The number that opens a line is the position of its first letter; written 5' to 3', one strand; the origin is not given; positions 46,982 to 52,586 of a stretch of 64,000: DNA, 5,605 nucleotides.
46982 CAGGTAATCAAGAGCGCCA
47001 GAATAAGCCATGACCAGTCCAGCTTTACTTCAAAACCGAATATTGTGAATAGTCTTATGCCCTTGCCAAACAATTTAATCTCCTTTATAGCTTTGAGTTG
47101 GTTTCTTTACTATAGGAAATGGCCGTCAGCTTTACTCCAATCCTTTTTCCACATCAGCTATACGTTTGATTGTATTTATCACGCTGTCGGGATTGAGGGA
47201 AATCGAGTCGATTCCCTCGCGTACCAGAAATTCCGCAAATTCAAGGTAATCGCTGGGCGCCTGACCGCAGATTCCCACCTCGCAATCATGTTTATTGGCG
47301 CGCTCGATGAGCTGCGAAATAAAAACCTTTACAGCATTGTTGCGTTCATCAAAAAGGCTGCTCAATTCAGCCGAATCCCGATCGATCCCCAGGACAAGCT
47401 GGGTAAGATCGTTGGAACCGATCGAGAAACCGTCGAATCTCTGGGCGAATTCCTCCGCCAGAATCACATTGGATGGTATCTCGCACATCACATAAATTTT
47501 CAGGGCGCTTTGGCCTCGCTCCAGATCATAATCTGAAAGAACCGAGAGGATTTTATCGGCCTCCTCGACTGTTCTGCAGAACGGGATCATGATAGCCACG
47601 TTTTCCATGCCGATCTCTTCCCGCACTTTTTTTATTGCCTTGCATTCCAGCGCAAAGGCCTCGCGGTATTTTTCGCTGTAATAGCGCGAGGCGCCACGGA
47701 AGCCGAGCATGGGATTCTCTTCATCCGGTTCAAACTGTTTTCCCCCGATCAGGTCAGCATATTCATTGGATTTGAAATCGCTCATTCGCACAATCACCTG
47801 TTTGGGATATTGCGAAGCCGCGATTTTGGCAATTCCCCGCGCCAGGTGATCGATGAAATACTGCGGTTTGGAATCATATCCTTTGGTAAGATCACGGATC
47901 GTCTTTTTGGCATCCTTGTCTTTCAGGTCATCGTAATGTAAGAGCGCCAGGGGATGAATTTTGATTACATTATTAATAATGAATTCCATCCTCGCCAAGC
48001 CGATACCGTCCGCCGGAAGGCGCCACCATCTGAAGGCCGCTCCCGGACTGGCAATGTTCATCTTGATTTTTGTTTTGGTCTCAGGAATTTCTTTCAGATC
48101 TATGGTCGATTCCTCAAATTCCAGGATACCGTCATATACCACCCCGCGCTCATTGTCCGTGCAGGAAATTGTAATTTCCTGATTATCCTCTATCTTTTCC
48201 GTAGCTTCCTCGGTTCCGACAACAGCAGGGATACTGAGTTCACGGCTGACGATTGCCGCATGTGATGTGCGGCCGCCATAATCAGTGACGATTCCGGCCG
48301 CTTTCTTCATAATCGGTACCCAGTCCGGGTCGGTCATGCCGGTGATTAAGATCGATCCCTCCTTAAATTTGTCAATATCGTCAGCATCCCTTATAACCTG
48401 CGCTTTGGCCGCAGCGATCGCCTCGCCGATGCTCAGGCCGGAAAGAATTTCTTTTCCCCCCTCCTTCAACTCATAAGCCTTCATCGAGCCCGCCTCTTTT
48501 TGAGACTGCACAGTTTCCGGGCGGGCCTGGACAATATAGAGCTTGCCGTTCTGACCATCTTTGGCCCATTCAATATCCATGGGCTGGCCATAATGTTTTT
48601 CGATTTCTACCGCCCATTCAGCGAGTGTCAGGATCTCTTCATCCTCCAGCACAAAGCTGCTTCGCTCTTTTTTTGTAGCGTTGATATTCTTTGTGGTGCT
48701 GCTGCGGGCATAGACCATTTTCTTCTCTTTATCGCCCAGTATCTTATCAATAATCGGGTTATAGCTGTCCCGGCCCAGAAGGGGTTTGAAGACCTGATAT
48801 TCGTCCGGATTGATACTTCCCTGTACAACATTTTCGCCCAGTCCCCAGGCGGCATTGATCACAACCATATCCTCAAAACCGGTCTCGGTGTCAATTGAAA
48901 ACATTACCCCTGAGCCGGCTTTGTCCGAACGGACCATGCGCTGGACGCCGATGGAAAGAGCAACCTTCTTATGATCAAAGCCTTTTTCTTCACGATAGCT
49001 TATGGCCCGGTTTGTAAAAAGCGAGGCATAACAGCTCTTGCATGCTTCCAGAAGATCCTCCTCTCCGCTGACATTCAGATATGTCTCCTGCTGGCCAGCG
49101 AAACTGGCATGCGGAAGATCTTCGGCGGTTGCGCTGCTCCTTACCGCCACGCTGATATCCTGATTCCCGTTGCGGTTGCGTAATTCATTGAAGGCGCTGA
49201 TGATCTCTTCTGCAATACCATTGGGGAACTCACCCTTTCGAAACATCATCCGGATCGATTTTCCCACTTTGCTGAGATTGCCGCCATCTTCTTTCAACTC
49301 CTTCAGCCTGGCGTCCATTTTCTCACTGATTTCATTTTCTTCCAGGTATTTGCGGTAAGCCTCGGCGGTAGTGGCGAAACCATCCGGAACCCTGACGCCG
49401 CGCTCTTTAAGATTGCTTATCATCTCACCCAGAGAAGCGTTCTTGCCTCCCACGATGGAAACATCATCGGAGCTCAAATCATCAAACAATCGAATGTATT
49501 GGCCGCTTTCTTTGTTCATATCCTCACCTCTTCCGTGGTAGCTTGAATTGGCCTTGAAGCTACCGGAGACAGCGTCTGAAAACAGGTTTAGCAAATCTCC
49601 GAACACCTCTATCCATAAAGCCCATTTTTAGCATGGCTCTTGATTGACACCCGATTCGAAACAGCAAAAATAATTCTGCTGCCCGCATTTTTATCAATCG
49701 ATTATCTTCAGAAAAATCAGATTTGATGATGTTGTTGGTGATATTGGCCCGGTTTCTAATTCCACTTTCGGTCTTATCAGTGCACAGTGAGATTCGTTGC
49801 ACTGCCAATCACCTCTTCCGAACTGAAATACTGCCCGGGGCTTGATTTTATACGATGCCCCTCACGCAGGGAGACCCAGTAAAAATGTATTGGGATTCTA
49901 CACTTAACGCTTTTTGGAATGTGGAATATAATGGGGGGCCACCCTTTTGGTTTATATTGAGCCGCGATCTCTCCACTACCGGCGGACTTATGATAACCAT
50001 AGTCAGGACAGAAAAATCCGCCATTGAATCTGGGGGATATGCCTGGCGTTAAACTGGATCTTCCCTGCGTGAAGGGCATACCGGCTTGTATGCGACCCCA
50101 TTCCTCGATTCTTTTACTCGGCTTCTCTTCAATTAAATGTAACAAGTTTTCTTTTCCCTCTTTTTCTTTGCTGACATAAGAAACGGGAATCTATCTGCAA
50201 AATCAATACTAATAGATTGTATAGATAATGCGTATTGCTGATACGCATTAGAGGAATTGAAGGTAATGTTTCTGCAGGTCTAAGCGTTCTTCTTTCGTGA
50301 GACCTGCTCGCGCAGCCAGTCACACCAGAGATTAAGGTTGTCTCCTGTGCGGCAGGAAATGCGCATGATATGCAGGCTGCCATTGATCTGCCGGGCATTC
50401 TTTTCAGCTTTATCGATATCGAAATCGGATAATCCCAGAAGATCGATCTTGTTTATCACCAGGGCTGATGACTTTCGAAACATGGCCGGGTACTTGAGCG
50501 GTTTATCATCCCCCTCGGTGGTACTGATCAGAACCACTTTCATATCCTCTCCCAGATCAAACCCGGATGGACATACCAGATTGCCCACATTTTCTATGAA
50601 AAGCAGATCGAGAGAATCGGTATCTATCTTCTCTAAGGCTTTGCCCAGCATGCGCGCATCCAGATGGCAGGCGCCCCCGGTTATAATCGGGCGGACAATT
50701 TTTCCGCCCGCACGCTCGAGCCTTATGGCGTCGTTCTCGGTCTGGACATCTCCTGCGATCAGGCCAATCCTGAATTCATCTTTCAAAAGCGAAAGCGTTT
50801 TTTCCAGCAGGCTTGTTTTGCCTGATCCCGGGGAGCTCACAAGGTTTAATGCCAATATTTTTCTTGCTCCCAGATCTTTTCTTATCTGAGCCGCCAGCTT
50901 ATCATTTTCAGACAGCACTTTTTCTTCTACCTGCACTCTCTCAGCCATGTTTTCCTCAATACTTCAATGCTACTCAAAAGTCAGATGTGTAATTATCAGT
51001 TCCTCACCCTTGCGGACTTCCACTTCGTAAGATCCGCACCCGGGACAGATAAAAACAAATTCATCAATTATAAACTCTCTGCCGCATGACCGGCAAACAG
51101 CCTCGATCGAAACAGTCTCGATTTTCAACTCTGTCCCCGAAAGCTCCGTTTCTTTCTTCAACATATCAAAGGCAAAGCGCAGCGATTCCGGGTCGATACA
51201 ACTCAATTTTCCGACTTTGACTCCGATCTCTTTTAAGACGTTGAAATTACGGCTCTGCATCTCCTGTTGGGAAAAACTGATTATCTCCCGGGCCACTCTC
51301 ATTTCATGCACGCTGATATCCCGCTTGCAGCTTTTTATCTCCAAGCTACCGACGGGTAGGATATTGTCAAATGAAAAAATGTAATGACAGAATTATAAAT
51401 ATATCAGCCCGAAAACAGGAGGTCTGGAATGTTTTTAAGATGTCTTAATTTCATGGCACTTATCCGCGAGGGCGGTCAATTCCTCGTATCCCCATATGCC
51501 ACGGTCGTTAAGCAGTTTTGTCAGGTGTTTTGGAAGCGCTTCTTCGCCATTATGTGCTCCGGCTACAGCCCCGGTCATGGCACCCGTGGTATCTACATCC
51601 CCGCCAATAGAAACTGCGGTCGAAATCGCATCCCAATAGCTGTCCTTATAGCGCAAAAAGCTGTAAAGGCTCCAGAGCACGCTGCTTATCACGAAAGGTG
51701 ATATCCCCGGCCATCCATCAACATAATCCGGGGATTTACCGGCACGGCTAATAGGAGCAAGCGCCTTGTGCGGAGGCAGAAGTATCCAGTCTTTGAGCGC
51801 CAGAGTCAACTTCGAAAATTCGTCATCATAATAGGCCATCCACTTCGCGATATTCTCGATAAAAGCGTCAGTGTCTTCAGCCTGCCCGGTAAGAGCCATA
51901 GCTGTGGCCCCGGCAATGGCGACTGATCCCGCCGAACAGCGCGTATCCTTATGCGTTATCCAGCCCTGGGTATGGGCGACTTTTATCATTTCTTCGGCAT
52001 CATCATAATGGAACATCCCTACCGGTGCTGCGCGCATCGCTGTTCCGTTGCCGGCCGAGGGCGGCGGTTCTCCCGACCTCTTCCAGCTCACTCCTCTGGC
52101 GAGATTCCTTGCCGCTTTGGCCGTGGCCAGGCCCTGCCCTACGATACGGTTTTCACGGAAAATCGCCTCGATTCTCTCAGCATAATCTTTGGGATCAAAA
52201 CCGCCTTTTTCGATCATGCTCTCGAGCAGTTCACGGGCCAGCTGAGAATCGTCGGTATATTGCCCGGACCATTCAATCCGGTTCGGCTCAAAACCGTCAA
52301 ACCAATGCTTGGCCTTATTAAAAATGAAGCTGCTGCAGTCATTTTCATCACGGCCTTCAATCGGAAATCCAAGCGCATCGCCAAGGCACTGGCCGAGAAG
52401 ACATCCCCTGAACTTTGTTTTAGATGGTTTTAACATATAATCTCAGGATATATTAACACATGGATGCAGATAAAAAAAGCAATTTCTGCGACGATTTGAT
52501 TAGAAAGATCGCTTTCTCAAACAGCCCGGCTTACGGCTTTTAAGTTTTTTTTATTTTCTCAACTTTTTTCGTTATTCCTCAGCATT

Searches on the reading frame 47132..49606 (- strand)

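Call 21: search_protein_families(library=pfam, proteins=[window:47132-49606:-])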
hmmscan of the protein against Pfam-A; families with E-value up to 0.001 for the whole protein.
window:47132-49606:- (824 aa): 3 families
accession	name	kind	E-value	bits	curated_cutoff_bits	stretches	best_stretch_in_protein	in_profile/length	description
PF01326.24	PPDK_N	-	7.3e-124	413.8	27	1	50-376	2-322/328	Pyruvate phosphate dikinase, AMP/ATP-binding domain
PF02896.24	PEP-utilizers_C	-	7.2e-63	212.9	22.8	1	509-819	17-291/293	PEP-utilising enzyme, PEP-binding domain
PF00391.29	PEP-utilizers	-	1.7e-27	95.3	23.1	1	414-483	1-70/72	PEP-utilising enzyme, mobile domain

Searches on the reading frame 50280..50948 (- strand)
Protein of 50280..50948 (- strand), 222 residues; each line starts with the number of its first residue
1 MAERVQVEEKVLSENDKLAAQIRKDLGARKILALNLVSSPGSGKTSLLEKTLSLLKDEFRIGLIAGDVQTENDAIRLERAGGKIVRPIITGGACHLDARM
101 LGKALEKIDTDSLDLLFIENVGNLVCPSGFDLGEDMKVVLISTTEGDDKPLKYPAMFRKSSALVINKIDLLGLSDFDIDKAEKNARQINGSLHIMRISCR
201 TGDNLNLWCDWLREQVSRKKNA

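Call 21: search_protein_families(library=pfam, proteins=[window:50280-50948:-])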
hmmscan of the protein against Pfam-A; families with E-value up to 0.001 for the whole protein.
window:50280-50948:- (222 aa): 2 families
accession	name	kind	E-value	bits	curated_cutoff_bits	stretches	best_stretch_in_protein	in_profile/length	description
PF02492.25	cobW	-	8.9e-22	78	20.7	1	35-195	4-179/180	CobW/HypB/UreG, nucleotide-binding domain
PF03308.22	MeaB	-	0.00045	19.7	23.1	1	14-197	18-204/273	Methylmalonyl Co-A mutase-associated GTPase MeaB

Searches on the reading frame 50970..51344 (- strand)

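Call 56: search_protein_families(library=pfam, proteins=[window:50970-51344:-], max_evalue=0.01)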
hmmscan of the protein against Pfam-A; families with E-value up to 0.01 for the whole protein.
window:50970-51344:- (124 aa): 1 family
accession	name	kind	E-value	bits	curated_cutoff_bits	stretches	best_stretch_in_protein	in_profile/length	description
PF01155.25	HypA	-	6.5e-30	103.9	28.9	1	13-121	2-110/112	Hydrogenase/urease nickel incorporation, metallochaperone, hypA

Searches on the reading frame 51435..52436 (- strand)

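Call 21: search_protein_families(library=pfam, proteins=[window:51435-52436:-])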
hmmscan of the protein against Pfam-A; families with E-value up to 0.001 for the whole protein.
window:51435-52436:- (333 aa): 1 family
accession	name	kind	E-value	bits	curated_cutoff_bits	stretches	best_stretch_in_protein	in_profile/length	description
PF03747.19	ADP_ribosyl_GH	-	1.7e-61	208.8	26.2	1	11-304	1-287/287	ADP-ribosylglycohydrolase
